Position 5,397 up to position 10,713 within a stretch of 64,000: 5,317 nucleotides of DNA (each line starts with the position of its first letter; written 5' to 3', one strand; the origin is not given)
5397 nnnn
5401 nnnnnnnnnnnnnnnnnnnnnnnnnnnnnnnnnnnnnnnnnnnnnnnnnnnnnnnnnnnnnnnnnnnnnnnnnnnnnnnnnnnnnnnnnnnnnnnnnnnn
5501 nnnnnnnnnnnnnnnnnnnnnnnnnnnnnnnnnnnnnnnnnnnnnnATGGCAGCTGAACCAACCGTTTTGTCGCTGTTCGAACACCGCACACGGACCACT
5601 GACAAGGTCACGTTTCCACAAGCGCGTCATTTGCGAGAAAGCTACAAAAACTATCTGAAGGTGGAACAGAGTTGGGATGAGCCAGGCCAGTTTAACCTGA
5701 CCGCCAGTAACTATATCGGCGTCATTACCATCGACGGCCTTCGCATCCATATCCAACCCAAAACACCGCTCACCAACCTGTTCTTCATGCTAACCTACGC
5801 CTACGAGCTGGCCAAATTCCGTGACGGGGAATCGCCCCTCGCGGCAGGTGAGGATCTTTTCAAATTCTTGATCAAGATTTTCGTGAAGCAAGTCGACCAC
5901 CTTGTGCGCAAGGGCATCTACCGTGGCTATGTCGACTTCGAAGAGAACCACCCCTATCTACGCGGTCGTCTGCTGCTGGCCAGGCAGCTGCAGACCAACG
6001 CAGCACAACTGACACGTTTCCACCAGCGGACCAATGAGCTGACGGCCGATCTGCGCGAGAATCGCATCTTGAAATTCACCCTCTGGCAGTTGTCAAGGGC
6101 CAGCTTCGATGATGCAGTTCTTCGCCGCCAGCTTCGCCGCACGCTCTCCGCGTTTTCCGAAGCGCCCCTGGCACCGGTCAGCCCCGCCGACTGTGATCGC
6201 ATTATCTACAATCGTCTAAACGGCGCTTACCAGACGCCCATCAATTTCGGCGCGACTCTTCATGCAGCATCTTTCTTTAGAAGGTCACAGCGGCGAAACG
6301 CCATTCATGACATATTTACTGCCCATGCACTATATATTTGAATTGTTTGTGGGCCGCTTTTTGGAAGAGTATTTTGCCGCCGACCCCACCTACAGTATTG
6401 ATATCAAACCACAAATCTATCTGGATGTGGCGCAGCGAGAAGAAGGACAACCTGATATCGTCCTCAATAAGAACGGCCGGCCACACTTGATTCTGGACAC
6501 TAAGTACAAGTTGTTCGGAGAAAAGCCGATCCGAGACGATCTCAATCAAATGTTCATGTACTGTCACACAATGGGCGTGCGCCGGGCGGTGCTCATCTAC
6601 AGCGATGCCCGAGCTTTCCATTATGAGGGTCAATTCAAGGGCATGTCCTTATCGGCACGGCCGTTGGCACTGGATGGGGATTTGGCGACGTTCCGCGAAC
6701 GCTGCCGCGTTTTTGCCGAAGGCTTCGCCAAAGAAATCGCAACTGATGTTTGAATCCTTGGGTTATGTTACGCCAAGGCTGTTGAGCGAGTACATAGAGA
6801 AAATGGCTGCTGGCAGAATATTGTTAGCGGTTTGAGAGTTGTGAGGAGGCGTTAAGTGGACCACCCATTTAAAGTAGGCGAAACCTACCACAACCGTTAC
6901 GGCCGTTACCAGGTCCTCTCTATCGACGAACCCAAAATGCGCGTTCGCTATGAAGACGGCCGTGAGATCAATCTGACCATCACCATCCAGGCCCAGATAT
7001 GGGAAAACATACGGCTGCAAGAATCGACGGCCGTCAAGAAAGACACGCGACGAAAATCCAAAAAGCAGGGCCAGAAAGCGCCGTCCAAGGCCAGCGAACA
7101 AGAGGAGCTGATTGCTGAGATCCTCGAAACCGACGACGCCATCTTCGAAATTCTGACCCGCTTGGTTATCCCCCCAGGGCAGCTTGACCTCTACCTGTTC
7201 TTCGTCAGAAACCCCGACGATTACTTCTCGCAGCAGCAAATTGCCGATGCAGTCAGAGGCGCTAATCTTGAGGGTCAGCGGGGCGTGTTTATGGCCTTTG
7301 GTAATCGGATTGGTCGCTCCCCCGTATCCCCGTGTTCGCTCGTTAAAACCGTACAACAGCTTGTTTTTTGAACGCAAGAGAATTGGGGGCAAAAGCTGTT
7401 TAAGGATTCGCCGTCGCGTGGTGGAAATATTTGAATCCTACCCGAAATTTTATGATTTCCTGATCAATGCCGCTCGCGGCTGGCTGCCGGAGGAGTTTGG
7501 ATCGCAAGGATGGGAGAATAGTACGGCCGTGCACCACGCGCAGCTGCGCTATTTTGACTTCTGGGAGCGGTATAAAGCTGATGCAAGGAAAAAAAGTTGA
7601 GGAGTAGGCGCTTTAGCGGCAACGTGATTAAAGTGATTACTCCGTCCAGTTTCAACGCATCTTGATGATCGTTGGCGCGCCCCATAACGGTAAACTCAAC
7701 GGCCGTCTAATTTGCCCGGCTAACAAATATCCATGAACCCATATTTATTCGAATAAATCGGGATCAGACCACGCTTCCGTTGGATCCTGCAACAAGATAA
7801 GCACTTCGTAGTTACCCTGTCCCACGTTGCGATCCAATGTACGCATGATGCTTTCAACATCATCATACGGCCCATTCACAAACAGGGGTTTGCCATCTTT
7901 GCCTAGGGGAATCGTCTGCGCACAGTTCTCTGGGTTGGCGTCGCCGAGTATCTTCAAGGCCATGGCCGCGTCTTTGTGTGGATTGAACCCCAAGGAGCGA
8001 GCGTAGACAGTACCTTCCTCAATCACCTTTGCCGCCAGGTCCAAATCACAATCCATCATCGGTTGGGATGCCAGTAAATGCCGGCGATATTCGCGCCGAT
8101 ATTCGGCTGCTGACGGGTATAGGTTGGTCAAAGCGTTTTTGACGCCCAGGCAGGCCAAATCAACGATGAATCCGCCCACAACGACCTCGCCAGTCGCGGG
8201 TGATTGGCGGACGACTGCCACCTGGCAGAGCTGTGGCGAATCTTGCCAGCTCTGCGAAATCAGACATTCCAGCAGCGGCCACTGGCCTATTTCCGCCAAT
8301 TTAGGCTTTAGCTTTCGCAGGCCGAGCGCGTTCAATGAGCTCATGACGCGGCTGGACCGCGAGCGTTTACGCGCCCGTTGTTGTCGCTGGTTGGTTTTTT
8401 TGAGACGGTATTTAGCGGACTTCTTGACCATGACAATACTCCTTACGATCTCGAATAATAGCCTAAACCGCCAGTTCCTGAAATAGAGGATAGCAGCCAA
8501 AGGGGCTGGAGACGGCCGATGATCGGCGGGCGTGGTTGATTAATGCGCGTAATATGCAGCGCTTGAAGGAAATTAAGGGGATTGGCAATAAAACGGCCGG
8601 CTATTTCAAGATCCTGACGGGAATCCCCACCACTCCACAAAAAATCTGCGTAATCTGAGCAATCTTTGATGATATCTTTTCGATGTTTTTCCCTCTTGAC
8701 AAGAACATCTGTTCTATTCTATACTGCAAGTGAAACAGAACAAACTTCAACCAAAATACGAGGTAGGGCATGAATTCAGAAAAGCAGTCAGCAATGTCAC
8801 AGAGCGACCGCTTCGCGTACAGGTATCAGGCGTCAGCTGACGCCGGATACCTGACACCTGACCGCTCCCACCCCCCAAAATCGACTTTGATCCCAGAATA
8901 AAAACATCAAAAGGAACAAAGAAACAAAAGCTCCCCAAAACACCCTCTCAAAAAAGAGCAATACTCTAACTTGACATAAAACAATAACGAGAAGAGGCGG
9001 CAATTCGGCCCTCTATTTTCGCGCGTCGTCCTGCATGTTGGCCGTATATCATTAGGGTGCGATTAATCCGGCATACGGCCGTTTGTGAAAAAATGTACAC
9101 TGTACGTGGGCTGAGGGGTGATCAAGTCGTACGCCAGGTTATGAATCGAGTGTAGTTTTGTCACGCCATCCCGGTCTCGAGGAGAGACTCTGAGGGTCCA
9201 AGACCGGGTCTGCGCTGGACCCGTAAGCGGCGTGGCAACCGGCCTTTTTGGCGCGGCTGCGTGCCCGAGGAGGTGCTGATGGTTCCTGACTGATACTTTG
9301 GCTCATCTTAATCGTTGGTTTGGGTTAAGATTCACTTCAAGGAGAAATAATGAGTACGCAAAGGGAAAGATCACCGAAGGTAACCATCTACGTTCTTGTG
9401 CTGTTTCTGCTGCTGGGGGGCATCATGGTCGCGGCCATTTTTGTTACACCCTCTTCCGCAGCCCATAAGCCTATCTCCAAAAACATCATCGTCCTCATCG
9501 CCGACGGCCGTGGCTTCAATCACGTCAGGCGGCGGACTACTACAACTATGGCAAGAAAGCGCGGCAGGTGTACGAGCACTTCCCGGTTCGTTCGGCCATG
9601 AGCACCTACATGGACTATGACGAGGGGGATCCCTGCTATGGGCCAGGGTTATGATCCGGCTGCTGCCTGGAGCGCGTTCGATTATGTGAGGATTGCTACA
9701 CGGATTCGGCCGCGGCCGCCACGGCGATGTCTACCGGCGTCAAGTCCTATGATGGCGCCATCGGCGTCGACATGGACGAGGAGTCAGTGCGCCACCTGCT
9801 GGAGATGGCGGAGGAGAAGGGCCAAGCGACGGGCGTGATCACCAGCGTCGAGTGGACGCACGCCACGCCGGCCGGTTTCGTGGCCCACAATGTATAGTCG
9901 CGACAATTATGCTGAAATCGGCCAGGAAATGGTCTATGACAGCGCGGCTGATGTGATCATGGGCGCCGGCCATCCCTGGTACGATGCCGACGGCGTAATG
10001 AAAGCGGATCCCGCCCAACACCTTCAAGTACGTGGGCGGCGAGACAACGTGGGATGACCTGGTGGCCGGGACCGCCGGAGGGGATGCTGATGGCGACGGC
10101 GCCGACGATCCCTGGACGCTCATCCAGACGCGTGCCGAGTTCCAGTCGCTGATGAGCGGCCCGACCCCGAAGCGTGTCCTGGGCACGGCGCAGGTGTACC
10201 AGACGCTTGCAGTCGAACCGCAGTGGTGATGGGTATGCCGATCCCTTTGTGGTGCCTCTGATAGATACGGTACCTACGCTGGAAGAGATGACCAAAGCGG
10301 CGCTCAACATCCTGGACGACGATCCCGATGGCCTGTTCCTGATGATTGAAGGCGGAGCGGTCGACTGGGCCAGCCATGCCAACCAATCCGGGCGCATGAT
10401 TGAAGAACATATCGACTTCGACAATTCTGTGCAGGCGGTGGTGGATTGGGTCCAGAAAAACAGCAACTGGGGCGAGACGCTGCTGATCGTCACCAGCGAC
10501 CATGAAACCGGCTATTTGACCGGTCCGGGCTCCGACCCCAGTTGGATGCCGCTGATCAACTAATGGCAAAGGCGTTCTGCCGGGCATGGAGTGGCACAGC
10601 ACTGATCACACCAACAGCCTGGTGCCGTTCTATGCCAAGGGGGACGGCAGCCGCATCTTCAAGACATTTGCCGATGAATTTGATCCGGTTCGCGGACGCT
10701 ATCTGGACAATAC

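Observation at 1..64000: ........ is a highly iterated octamer palindrome (HIP-like) in this genome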

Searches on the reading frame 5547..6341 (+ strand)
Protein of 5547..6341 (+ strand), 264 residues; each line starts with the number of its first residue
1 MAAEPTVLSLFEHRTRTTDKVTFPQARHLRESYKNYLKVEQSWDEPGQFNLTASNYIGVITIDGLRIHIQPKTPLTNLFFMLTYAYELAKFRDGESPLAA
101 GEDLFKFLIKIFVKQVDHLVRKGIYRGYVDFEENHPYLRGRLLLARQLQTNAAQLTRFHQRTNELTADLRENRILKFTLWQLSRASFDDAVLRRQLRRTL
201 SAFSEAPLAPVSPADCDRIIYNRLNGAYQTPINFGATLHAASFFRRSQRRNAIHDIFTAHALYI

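Call 69: search_protein_families(library=pfam, proteins=[window:5547-6341:+], max_evalue=0.001)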
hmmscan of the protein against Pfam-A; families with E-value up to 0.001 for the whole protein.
window:5547-6341:+ (264 aa): 1 family
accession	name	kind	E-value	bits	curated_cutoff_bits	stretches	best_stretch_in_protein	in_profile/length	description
PF10117.15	McrBC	-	4.9e-31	108.3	23.9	1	51-234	1-190/318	McrBC 5-methylcytosine restriction system component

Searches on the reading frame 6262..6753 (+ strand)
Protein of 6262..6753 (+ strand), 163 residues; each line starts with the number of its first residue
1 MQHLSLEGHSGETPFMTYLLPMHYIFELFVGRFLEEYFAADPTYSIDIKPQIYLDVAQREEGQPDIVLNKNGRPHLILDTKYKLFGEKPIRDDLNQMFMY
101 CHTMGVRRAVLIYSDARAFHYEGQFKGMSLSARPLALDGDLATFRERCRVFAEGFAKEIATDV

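Call 69: search_protein_families(library=pfam, proteins=[window:6262-6753:+], max_evalue=0.001)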
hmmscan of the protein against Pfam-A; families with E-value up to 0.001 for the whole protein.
window:6262-6753:+ (163 aa): 1 family
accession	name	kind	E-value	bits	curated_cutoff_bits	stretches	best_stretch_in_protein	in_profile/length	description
PF10117.15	McrBC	-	3e-13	49.8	23.9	1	3-114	197-318/318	McrBC 5-methylcytosine restriction system component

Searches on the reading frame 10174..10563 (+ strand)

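Call 69: search_protein_families(library=pfam, proteins=[window:10174-10563:+], max_evalue=0.001)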
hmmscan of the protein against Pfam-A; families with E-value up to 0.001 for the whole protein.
window:10174-10563:+ (129 aa): 1 family
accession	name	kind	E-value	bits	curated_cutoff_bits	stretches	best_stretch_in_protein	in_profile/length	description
PF00245.25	Alk_phosphatase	-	1.1e-23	84.3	24.4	1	32-116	236-322/423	Alkaline phosphatase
